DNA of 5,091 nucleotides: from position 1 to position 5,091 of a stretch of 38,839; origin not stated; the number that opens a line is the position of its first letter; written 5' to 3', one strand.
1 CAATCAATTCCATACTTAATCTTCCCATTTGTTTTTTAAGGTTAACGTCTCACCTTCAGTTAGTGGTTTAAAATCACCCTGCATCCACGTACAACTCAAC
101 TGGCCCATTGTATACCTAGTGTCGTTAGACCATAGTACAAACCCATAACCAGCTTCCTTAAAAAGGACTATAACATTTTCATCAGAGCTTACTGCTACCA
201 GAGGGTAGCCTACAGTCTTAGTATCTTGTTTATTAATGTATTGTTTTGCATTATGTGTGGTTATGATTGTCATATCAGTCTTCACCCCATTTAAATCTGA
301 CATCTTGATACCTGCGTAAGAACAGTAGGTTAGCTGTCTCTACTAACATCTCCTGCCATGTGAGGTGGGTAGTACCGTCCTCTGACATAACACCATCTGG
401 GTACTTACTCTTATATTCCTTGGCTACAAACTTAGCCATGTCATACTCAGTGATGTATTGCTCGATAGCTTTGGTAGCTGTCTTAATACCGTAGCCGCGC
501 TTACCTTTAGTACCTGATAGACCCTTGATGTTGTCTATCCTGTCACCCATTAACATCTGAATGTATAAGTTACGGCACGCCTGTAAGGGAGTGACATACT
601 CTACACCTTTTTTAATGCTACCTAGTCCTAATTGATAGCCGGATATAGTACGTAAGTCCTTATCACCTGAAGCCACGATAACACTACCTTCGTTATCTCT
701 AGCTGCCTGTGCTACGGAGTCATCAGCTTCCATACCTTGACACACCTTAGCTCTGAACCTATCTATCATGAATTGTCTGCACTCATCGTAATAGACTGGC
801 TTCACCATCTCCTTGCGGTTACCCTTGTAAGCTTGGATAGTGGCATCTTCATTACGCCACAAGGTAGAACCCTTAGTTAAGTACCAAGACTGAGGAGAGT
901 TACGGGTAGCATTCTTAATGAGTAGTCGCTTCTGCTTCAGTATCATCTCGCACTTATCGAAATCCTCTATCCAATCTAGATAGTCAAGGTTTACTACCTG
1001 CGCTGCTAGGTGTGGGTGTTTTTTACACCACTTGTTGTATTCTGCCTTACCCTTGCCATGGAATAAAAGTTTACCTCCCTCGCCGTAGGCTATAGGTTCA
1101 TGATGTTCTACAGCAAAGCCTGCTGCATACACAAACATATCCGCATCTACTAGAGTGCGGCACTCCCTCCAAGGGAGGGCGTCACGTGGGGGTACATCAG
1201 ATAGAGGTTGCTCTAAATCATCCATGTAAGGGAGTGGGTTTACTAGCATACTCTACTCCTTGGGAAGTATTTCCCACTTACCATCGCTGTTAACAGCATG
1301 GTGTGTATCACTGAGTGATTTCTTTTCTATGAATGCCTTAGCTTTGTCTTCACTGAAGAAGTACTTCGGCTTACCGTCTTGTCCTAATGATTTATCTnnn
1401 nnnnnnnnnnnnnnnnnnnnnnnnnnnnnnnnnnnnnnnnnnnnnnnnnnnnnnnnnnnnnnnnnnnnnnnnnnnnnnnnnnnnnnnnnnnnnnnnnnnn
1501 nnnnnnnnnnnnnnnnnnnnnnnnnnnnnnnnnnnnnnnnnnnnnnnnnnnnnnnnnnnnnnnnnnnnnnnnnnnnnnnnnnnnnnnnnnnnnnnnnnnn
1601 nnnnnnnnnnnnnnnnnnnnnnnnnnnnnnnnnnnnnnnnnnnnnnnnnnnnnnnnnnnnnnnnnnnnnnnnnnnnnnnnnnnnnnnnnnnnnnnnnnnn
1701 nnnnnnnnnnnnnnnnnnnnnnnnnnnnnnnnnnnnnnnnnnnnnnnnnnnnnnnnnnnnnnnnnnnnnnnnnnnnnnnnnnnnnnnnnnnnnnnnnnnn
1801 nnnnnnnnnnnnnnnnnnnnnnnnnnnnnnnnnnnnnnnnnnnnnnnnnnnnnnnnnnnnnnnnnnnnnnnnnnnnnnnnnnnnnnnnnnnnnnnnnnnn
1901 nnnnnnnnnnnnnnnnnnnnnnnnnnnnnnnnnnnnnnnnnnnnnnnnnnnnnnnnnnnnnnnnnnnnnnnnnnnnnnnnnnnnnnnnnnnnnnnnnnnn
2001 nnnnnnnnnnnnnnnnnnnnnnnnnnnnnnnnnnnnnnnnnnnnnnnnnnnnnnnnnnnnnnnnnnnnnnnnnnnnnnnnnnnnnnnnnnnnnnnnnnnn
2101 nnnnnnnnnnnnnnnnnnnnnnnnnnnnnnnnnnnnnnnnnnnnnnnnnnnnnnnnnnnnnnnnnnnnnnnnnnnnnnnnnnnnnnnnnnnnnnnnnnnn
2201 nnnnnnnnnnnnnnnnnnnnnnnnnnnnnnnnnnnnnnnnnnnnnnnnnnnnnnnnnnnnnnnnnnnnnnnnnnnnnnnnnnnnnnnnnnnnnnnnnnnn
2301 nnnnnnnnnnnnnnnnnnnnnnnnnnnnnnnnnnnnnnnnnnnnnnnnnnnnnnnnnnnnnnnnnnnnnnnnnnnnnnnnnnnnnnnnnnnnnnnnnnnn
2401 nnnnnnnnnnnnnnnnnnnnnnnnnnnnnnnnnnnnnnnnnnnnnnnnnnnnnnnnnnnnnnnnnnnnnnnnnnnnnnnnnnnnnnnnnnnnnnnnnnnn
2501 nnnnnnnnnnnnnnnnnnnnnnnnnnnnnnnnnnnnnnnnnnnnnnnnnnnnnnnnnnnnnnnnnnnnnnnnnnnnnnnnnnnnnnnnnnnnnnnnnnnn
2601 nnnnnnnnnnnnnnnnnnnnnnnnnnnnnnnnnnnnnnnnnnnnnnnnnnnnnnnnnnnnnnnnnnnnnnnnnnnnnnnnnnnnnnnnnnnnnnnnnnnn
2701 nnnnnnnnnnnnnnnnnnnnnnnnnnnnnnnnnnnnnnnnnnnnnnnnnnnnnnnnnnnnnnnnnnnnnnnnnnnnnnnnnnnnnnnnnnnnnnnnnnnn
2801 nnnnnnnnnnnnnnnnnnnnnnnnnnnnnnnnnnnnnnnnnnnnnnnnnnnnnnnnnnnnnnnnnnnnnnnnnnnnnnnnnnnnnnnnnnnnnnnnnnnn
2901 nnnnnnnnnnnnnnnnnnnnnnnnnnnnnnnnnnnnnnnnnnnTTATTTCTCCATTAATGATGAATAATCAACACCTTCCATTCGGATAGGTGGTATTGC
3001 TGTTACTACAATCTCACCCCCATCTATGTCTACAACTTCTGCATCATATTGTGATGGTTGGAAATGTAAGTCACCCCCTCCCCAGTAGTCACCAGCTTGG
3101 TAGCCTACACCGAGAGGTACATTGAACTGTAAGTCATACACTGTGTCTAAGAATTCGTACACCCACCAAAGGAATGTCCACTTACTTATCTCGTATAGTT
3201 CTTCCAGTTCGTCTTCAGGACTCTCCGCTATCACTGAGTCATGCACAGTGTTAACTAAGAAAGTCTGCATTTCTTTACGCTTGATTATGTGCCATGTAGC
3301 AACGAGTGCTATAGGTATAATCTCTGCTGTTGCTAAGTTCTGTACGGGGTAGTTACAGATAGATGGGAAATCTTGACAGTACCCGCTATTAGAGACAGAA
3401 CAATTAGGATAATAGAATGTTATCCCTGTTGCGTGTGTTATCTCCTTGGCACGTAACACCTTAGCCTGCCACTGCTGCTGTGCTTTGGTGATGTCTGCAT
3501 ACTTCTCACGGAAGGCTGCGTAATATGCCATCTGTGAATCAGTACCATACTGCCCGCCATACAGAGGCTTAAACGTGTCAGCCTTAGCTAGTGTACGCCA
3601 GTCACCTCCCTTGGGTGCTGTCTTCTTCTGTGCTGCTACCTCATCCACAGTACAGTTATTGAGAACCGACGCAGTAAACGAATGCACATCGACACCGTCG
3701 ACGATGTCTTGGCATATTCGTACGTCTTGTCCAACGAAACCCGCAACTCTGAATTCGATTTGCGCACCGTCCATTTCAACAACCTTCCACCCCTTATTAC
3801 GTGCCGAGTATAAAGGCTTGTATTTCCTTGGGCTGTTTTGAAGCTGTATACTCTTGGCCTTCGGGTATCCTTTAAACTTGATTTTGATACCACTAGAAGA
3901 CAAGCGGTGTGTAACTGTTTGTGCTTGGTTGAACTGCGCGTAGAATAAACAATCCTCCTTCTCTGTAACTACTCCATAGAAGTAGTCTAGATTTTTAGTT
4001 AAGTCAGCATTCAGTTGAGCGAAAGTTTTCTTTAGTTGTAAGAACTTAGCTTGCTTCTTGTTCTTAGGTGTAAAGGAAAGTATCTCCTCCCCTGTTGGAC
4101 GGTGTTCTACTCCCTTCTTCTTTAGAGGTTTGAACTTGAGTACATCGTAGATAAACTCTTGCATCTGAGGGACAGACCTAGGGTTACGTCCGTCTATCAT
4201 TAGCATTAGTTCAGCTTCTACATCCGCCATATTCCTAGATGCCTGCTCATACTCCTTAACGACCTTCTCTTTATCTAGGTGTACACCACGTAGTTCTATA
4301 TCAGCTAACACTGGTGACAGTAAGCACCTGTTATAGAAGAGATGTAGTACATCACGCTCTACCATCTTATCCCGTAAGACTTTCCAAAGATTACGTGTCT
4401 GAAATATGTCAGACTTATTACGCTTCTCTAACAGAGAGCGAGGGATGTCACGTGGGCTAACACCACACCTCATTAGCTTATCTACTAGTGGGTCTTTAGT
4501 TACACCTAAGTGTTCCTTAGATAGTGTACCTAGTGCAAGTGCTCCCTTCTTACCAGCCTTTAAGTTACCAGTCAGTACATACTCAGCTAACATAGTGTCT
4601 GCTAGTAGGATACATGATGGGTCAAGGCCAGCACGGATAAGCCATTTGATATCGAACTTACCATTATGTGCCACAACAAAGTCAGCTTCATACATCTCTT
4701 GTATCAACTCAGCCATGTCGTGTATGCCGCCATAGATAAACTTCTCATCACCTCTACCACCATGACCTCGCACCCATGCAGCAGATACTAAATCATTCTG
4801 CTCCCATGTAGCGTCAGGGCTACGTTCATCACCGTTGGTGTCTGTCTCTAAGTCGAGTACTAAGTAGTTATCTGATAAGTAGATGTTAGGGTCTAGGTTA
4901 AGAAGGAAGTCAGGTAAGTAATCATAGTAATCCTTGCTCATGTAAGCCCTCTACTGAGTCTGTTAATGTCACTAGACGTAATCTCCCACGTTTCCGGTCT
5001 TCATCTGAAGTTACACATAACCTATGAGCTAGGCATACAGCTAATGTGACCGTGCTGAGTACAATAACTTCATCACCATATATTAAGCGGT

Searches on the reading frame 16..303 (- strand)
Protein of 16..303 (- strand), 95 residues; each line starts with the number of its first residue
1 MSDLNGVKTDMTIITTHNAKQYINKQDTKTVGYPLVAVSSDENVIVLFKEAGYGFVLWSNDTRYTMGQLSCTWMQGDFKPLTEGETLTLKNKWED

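Call 39: search_protein_families(library=phrogs, proteins=[window:16-303:-], max_evalue=0.001)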
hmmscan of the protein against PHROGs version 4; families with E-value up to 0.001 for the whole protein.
window:16-303:- (95 aa): 1 family
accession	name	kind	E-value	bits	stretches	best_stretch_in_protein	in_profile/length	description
phrog_34898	-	unknown function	0.00026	22.2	1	41-91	25-73/74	-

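Call 81: search_protein_families(library=pfam, proteins=[window:16-303:-], max_evalue=0.05)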
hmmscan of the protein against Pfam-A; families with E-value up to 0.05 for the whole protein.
window:16-303:- (95 aa): 0 families

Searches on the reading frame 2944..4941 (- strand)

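Call 39: search_protein_families(library=phrogs, proteins=[window:2944-4941:-], max_evalue=0.001)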
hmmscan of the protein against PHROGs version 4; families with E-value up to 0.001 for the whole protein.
window:2944-4941:- (665 aa): 7 families
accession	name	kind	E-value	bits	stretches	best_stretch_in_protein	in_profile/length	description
phrog_17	-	DNA, RNA and nucleotide metabolism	1.5e-70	239.5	1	20-622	664-1232/1445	DNA polymerase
phrog_2573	-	DNA, RNA and nucleotide metabolism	2.6e-17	64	1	375-589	6-244/336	DNA polymerase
phrog_9556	-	DNA, RNA and nucleotide metabolism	2.8e-16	60.6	1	25-252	3-247/441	DNA polymerase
phrog_12241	-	DNA, RNA and nucleotide metabolism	9.3e-07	29.1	1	89-353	198-489/502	DNA polymerase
phrog_403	-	DNA, RNA and nucleotide metabolism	3.5e-05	23.9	1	75-118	130-179/321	DNA polymerase exonuclease subunit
phrog_5995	-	DNA, RNA and nucleotide metabolism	6e-05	23.7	1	537-597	91-151/236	DNA polymerase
phrog_192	-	DNA, RNA and nucleotide metabolism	0.0004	20.8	0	75-128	176-231/397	DNA polymerase exonuclease subunit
